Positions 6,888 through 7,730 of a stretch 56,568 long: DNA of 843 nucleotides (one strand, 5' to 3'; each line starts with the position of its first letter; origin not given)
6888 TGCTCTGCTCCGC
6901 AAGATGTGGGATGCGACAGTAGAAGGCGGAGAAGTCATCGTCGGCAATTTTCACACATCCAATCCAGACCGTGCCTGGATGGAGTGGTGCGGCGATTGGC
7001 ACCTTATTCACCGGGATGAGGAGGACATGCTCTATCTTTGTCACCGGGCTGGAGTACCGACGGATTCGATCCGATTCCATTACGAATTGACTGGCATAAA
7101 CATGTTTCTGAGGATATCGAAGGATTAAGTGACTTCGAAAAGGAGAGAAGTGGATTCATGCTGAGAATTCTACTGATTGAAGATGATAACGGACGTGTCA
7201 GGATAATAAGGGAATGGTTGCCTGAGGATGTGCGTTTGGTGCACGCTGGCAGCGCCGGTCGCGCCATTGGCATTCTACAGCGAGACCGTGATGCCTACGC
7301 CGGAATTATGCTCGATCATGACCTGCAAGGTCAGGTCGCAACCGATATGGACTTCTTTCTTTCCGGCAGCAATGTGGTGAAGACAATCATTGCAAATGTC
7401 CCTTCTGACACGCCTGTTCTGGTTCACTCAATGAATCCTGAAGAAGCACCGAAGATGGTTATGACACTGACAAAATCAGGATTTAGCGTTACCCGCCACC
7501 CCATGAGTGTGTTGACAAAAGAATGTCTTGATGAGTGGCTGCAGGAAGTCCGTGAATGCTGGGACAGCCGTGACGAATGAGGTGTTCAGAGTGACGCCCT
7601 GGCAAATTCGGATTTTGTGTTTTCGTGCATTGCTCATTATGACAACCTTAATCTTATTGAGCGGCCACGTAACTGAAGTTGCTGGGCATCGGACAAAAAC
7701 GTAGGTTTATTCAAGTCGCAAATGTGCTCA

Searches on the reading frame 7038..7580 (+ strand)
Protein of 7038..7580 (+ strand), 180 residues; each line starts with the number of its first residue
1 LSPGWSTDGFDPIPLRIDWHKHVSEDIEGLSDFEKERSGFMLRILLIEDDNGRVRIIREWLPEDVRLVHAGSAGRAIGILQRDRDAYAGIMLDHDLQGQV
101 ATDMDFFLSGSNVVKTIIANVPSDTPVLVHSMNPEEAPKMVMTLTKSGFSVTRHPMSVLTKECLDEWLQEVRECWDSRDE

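Call 13: search_protein_families(library=pfam, proteins=[window:7038-7580:+], max_evalue=0.01)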
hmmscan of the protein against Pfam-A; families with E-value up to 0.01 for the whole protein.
window:7038-7580:+ (180 aa): 1 family
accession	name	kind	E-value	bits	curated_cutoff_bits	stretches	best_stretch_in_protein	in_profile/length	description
PF20274.4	cREC_REC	-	1.7e-07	32.2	27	1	48-145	5-87/88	Cyclic-phosphate processing Receiver domain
